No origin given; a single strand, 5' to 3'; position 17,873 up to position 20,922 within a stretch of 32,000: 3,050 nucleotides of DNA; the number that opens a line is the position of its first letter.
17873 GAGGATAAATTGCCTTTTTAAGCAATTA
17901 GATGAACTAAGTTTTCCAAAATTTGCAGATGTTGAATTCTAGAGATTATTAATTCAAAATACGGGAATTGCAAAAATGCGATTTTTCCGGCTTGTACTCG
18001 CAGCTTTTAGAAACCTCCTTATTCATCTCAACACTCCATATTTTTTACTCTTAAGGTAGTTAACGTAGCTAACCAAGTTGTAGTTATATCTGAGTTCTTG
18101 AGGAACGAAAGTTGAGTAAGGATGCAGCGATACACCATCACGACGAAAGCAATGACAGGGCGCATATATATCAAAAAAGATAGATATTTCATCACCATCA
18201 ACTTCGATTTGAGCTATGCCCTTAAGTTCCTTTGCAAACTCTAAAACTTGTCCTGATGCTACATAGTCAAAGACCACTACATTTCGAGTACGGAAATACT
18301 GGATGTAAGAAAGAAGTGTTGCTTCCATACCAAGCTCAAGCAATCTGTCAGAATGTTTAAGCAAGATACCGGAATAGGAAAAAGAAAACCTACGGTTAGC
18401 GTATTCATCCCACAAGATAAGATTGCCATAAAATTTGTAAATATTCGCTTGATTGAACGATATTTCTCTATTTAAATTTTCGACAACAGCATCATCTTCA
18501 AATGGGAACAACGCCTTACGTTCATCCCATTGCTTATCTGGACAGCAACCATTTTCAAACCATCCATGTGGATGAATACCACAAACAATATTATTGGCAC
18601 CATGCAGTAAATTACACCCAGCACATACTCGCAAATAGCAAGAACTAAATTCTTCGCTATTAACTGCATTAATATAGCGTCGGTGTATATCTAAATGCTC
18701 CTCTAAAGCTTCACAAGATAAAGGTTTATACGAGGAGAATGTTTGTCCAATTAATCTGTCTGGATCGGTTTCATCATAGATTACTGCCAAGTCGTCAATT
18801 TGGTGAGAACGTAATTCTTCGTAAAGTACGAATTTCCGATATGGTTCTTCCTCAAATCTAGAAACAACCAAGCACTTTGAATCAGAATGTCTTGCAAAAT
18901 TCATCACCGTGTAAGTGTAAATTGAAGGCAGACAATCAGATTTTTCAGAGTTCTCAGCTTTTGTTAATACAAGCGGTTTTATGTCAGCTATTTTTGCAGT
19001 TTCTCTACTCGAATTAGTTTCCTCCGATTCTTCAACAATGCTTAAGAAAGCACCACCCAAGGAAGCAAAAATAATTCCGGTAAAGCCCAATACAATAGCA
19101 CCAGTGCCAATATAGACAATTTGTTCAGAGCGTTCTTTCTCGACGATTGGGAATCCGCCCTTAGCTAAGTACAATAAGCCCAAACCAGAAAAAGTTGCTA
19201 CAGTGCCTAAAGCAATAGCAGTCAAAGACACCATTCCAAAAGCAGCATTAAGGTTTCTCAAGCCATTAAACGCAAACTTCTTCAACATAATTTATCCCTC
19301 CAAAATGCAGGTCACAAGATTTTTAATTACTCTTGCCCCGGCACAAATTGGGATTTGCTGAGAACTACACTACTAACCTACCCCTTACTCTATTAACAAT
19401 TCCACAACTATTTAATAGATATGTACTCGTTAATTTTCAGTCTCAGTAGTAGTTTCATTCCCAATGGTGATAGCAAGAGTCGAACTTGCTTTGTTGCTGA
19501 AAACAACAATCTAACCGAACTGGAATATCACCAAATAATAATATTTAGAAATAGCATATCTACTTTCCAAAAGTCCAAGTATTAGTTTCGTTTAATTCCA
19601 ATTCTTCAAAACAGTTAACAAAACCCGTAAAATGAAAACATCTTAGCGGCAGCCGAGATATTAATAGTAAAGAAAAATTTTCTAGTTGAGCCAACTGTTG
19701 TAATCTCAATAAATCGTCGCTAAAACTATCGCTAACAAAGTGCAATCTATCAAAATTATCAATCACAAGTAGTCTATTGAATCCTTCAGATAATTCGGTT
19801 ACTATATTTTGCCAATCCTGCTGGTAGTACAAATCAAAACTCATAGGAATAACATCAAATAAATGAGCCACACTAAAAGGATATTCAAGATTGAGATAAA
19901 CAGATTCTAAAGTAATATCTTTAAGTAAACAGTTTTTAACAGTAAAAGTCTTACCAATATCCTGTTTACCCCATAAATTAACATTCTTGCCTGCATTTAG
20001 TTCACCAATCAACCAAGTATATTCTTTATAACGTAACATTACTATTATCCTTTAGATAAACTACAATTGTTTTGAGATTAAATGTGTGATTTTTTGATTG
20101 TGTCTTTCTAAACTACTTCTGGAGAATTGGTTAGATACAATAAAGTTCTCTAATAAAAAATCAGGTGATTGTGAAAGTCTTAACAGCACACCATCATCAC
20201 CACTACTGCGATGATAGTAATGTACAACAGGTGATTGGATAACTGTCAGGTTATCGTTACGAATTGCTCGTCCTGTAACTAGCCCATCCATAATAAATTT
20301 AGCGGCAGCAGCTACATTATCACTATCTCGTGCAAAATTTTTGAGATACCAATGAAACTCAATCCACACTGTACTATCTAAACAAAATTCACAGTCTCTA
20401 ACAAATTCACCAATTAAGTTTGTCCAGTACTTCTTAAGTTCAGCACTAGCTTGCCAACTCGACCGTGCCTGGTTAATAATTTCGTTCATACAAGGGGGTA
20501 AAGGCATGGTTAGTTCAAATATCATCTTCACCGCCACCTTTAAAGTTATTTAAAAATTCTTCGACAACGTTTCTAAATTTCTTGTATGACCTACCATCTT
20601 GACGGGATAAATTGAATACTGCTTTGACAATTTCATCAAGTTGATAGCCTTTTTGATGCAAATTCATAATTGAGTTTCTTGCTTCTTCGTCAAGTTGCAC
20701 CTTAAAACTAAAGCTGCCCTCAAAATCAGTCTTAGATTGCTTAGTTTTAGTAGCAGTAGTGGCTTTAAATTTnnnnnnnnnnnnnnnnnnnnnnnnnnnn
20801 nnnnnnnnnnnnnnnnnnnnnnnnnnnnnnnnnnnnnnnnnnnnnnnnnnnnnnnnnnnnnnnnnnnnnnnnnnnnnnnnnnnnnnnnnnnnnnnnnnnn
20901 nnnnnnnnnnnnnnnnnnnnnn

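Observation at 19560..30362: DNA-translocation-like operon built on an FtsK translocase, two wall hydrolases and many small membrane proteins, with no VirB4/VirD4/relaxase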

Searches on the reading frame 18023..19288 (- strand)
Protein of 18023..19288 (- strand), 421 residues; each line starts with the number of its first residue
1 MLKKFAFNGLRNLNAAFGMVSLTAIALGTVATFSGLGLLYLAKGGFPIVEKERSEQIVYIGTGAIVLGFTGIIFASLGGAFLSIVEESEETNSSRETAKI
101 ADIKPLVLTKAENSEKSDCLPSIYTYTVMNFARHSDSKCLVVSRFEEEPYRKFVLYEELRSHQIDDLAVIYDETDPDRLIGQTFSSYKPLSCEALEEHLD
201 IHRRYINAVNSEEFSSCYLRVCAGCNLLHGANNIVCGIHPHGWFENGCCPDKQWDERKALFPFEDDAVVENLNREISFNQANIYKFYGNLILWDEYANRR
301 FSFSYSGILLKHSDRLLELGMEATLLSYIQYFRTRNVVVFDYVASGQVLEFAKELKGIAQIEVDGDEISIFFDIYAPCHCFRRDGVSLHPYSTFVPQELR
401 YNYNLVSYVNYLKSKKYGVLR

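Call 5: search_protein_families(library=pfam, proteins=[window:18023-19288:-], max_evalue=0.1)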
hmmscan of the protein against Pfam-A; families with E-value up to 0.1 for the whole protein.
window:18023-19288:- (421 aa): 0 families

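Call 34: find_homologous_proteins(query=window:18023-19288:-, max_evalue=0.001)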
Query window:18023-19288:- (421 aa): 28 proteins with E <= 0.001 among 4760 candidates.
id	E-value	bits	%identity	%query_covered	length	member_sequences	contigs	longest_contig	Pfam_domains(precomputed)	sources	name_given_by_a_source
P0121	8.7e-272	919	95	100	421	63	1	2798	-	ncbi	-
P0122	2.6e-265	898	95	100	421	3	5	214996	-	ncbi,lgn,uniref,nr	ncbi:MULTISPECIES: hypothetical protein [unclassified Tolypothrix]|uniref:hypothetical protein n=1 T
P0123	3.9e-247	838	88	100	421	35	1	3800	-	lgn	-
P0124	2.0e-245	833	87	100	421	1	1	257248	-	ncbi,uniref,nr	ncbi:hypothetical protein FNW02_05495 [Komarekiella sp. 'clone 1']|uniref:Uncharacterized protein n=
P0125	5.9e-244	828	87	100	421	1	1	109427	-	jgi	jgi:hypothetical protein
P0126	7.5e-244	827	87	100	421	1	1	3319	-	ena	-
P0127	4.1e-241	818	87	100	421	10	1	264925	-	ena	-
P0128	1.0e-240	817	86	100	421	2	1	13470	-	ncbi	ncbi:MAG: hypothetical protein ACYTXI_38495 [Nostoc sp.]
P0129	1.4e-240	817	85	100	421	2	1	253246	-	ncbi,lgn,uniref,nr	ncbi:MAG: hypothetical protein RMY16_01600 [Nostoc sp. DedQUE12b]|uniref:hypothetical protein n=1 Ta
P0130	1.6e-239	813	86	100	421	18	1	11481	-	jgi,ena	-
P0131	1.9e-239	813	86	100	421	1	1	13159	-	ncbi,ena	-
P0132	6.6e-224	762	87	92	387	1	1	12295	-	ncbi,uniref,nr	ncbi:hypothetical protein LC653_41350 [Nostoc sp. CHAB 5784]|uniref:hypothetical protein n=1 Tax=Nos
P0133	6.9e-205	699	87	84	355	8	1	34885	-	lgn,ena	-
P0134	3.7e-93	331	42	99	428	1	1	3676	-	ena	-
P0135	2.1e-92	329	42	100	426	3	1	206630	-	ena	-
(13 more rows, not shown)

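Call 37: search_solved_structures(query=A1, max_evalue=10)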
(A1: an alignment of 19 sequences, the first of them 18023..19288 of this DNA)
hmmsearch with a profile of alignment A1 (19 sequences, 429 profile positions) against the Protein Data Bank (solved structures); distinct sequences matched with E-value up to 10: 21.
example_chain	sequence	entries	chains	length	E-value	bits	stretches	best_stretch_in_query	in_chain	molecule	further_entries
5l26_A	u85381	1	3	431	0.21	13.7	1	24-81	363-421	Nucleoside permease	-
5l24_A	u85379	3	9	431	0.23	13.5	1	24-81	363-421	Nucleoside permease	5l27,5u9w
5l2b_A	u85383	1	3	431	0.24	13.5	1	24-81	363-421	Nucleoside permease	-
7mdx_A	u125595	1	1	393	0.31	13.1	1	8-88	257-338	Lipoprotein-releasing system transmembrane protein LolC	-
7arh_C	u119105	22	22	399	0.32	13.1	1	8-88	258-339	Lipoprotein-releasing ABC transporter permease subunit LolC | Lipo-releasing system transmembrane protein lolC | Lipoprotein-releasing system transmembrane prot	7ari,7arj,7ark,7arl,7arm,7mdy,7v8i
5l2a_A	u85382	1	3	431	1.6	10.7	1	24-81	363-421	Nucleoside permease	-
7ocy_A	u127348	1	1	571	2.6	10.1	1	24-96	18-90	ABC transporter ATP-binding protein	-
7wo0_C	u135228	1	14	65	2.7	10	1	44-81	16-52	Alpha-synuclein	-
7uak_A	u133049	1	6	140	2.9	9.9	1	44-86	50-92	Alpha-synuclein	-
10xu_A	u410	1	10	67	2.9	9.9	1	44-81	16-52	Alpha-synuclein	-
9kcn_L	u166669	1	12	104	3.1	9.8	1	44-86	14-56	Alpha-synuclein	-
7lc9_F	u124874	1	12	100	3.2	9.8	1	44-87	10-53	Alpha-synuclein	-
7wnz_G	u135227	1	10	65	3.3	9.7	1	44-81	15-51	Alpha-synuclein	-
9tpt_B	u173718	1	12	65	3.3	9.7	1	44-81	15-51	Alpha-synuclein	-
6l4s_A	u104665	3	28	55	3.4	9.7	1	44-81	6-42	Alpha-synuclein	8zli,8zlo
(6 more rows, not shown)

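Call 46: predict_structure(alignment_id=A1)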
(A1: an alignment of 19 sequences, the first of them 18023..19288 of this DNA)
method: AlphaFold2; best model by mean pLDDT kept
length: 421 residues; sequences in the alignment: 19
mean_pLDDT: 64.4   pTM: 0.42
mean pLDDT of the five models: 64.4, 64.1, 60.2, 60.2, 58.0
residues with pLDDT >= 90: 44; 70-90: 167; 50-70: 91; < 50: 119
segments of 3 or more residues with pLDDT < 50: 86-152, 213-261
pLDDT, mean of each block of 10 residues (from residue 1): 60 73 83 81 74 82 82 71 50 28 28 32 32 30 37 54 72 65 60 70 62 43 33 30 31 34 70 90 82 89 76 80 81 83 93 89 90 72 85 70 88 72 43
secondary structure, 60 per line:
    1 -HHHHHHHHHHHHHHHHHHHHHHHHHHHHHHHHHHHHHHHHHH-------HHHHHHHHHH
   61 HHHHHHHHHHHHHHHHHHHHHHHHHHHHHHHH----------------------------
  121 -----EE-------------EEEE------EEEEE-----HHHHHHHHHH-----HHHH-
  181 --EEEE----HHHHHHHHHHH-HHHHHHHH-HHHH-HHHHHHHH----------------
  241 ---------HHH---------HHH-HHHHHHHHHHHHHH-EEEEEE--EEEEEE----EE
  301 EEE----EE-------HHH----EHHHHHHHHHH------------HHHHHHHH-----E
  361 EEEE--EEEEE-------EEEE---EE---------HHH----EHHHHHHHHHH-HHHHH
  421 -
elements in order: H2-43 H51-92 E141-144 E151-155 H161-170 H176-179 E183-186 H191-201 H203-210 H212-215 H217-224 H266-279 E281-286 E289-294 E299-303 H325-334 H347-354 E360-364 E367-371 E379-382 H405-414 H416-420

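Call 51: fold_search(model_id=the predicted structure, library=pdb)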
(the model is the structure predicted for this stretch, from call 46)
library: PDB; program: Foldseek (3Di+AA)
matches with E <= 10: 206; with E <= 0.001: 0
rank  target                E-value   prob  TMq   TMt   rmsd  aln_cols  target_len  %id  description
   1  7lbm_r                2.5e-01  0.08  0.09  0.05  27.2       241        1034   13  Structure of the human Mediator-bound transcription pre-initiation complex (released 2021-03-24)
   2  7p3r_A                4.5e-01  0.99  0.17  0.22   3.3        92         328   17  Helical structure of the toxin MakA from Vibrio cholera (released 2022-02-23)
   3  7p3r_B                9.1e-01  0.98  0.18  0.21   3.1        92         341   16  Helical structure of the toxin MakA from Vibrio cholera (released 2022-02-23)
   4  3gre                  1.1e+00  0.11  0.10  0.10  12.1       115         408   13  Crystal structure of Saccharomyces cerevisiae Vps15 WD repeat domain (released 2009-07-28)
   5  9cq3_H                1.2e+00  0.03  0.06  0.13  17.1       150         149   11  The gap-filling complex with Pol mu engaged in the NHEJ pathway (released 2025-04-23)
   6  6w3i_B                1.4e+00  0.02  0.06  0.10  19.7       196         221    9  Crystal structure of a FAM46C mutant in complex with Plk4 (released 2020-05-06)
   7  6rme_G                1.5e+00  0.03  0.09  0.09  12.9       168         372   11  Structure of IMP bound Plasmodium falciparum IMP-nucleotidase mutant D172N (released 2020-07-08)
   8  6s1k_E                1.7e+00  0.44  0.14  0.38   5.3        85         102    6  E. coli Core Signaling Unit, carrying QQQQ receptor mutation (released 2020-01-22)
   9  9b77_A                1.7e+00  0.25  0.14  0.18   8.2       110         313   14  Cryo-EM Structure of the Glycosyltransferase ArnC from Salmonella enterica in the Apo State Determined on Krios micros (released 2025-02-05)
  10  6h2f_G                1.8e+00  0.97  0.18  0.22   3.2        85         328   14  Structure of the pre-pore AhlB of the tripartite alpha-pore forming toxin, AHL, from Aeromonas hydrophila. (released 2019-07-10)
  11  6h2f_E                1.8e+00  0.96  0.17  0.22   3.6        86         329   16  Structure of the pre-pore AhlB of the tripartite alpha-pore forming toxin, AHL, from Aeromonas hydrophila. (released 2019-07-10)
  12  7qh7_p                1.8e+00  0.10  0.10  0.23  11.1        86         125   13  Cryo-EM structure of the human mtLSU assembly intermediate upon MRM2 depletion - class 4 (released 2022-05-18)
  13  8bh3_D                1.8e+00  0.03  0.06  0.13  17.0       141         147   11  DNA-PK Ku80 mediated dimer bound to PAXX (released 2023-06-07)
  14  6grj_E                2.0e+00  0.94  0.18  0.22   3.2        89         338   13  Structure of the AhlB pore of the tripartite alpha-pore forming toxin, AHL, from Aeromonas hydrophila. (released 2019-07-03)
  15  7ytj_B                2.0e+00  0.60  0.11  0.40  11.3        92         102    9  Cryo-EM structure of VTC complex (released 2023-02-22)
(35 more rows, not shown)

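Call 68: search_protein_families(library=padloc, proteins=[window:18023-19288:-], max_evalue=0.001)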
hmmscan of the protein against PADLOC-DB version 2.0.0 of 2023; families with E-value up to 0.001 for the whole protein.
window:18023-19288:- (421 aa): 0 families

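Call 81: search_protein_families(library=ncbifam, proteins=[window:18023-19288:-], max_evalue=0.01)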
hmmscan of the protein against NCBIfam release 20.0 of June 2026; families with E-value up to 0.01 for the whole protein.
window:18023-19288:- (421 aa): 0 families

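Call 93: fold_search(model_id=the predicted structure, library=viral)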
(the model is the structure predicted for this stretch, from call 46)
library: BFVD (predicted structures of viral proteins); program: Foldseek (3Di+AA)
matches with E <= 10: 620; with E <= 0.001: 0
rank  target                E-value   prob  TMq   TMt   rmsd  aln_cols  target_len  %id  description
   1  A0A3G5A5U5            9.6e-02  0.08  0.09  0.05  22.2       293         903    8  Ankyrin repeat-containing protein [Hyperionvirus sp.]
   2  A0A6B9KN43            1.1e-01  0.69  0.15  0.30  16.6       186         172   12  (no name in the UniProt tables at hand)
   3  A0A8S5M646            1.3e-01  0.44  0.19  0.07  29.3       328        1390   12  Tail length tape measure protein [Myoviridae sp. ctlRg1]
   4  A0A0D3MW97            1.3e-01  0.28  0.11  0.20  12.8       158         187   10  Uncharacterized protein [Staphylococcus phage vB_SepM_ phiIPLA-C1C]
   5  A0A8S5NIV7            2.1e-01  0.20  0.08  0.22  16.0       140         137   11  Uncharacterized protein [Siphoviridae sp. cttFh17]
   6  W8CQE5                2.2e-01  0.35  0.18  0.08  27.8       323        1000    8  (no name in the UniProt tables at hand)
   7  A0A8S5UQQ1            2.3e-01  0.08  0.10  0.15  22.1       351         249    8  Uncharacterized protein [Podoviridae sp. ctQyH19]
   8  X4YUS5                2.7e-01  0.28  0.14  0.19  13.0       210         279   13  Uncharacterized protein [Lactococcus phage P118]
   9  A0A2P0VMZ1            3.3e-01  0.15  0.09  0.16  24.4       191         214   10  Uncharacterized protein [Tetraselmis virus 1]
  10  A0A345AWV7            3.3e-01  0.07  0.12  0.06  29.4       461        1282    9  (no name in the UniProt tables at hand)
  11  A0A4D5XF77            3.3e-01  0.05  0.08  0.08  25.5       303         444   14  Uncharacterized protein [Mimivirus LCMiAC02]
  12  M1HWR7                3.7e-01  0.72  0.21  0.35  30.7       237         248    8  (no name in the UniProt tables at hand)
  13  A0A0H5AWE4            3.7e-01  0.44  0.20  0.09  23.7       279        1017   10  (no name in the UniProt tables at hand)
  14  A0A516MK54            4.6e-01  0.23  0.11  0.27  13.0       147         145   10  (no name in the UniProt tables at hand)
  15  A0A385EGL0            4.6e-01  0.04  0.07  0.14  17.7       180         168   13  Uncharacterized protein [Caulobacter phage CcrSC]
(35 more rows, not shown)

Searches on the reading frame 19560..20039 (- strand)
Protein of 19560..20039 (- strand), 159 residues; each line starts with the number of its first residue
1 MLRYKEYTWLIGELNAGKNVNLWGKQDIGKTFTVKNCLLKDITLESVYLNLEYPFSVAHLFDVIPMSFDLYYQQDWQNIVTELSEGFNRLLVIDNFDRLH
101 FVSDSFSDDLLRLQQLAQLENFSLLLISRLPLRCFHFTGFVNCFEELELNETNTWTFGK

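Call 5: search_protein_families(library=pfam, proteins=[window:19560-20039:-], max_evalue=0.1)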
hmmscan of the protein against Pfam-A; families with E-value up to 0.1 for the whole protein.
window:19560-20039:- (159 aa): 2 families
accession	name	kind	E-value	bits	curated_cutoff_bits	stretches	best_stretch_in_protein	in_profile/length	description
PF13401.12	AAA_22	-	5.2e-05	24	27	1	22-127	10-121/130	AAA domain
PF13481.12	AAA_25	-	0.00029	21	27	0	69-109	124-164/195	AAA domain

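Call 15: search_protein_families(library=phrogs, proteins=[window:19560-20039:-], max_evalue=0.01)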
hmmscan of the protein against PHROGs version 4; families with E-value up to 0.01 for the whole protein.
window:19560-20039:- (159 aa): 0 families

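Call 16: search_protein_families(library=ncbifam, proteins=[window:19560-20039:-], max_evalue=0.01)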
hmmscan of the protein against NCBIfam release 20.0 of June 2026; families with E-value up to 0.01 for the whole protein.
window:19560-20039:- (159 aa): 1 family
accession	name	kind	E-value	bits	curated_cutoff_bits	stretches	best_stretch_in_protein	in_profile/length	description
NF053861.1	DS8_antiphage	equivalog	0.0028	15.4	790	1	10-115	363-471/994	anti-phage protein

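Call 68: search_protein_families(library=padloc, proteins=[window:19560-20039:-], max_evalue=0.001)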
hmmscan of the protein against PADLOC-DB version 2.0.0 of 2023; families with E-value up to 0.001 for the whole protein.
window:19560-20039:- (159 aa): 0 families

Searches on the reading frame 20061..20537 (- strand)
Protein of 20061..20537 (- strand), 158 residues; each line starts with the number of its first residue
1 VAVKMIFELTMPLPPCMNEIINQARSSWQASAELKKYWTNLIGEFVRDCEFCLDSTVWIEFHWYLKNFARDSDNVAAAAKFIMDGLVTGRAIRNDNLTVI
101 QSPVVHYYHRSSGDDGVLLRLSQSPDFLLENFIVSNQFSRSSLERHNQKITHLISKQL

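Call 5: search_protein_families(library=pfam, proteins=[window:20061-20537:-], max_evalue=0.1)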
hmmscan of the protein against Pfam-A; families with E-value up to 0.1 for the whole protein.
window:20061-20537:- (158 aa): 0 families

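Call 15: search_protein_families(library=phrogs, proteins=[window:20061-20537:-], max_evalue=0.01)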
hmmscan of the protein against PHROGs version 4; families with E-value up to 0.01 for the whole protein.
window:20061-20537:- (158 aa): 2 families
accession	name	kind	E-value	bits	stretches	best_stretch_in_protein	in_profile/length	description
phrog_1682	-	DNA, RNA and nucleotide metabolism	1.4e-17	65.1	1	15-102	38-124/387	RusA-like Holliday junction resolvase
phrog_34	-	DNA, RNA and nucleotide metabolism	2.1e-07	31.9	1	2-113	70-184/259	RusA-like Holliday junction resolvase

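Call 16: search_protein_families(library=ncbifam, proteins=[window:20061-20537:-], max_evalue=0.01)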
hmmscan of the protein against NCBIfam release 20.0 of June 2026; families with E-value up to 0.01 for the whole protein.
window:20061-20537:- (158 aa): 0 families

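Call 19: search_solved_structures(query=window:20061-20537:-, max_evalue=1, show_alignments=1)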
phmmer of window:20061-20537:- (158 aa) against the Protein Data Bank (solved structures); distinct sequences matched with E-value up to 1: 1.
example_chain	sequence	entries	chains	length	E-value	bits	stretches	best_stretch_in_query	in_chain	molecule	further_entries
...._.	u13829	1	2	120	0.69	13.1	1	7-79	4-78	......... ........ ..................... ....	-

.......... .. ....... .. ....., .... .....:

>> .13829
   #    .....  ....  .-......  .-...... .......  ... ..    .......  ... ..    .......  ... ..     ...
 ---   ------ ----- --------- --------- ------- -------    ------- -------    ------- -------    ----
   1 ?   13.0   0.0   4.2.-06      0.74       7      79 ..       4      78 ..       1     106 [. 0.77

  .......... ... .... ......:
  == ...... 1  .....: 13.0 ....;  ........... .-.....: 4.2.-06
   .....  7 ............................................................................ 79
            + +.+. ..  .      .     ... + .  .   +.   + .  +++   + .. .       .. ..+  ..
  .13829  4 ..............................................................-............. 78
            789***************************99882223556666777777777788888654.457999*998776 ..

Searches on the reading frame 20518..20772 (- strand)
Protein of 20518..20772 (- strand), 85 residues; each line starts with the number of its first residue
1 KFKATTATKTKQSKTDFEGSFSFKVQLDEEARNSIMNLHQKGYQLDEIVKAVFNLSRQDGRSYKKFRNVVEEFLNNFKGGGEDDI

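Call 84: search_solved_structures(query=A4, max_evalue=10, show_alignments=2)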
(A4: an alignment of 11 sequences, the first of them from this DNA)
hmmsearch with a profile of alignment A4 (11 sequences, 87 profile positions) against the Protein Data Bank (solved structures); distinct sequences matched with E-value up to 10: 3.
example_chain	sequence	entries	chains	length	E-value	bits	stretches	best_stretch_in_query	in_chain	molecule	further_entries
6p5a_A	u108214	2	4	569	0.055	16.7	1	22-53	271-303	Transposable element P transposase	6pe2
6lnh_A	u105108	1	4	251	0.17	15.1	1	15-47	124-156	L-isoleucine-4-hydroxylase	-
5m97_B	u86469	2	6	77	0.87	12.9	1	32-71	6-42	Microtubule integrity protein mal3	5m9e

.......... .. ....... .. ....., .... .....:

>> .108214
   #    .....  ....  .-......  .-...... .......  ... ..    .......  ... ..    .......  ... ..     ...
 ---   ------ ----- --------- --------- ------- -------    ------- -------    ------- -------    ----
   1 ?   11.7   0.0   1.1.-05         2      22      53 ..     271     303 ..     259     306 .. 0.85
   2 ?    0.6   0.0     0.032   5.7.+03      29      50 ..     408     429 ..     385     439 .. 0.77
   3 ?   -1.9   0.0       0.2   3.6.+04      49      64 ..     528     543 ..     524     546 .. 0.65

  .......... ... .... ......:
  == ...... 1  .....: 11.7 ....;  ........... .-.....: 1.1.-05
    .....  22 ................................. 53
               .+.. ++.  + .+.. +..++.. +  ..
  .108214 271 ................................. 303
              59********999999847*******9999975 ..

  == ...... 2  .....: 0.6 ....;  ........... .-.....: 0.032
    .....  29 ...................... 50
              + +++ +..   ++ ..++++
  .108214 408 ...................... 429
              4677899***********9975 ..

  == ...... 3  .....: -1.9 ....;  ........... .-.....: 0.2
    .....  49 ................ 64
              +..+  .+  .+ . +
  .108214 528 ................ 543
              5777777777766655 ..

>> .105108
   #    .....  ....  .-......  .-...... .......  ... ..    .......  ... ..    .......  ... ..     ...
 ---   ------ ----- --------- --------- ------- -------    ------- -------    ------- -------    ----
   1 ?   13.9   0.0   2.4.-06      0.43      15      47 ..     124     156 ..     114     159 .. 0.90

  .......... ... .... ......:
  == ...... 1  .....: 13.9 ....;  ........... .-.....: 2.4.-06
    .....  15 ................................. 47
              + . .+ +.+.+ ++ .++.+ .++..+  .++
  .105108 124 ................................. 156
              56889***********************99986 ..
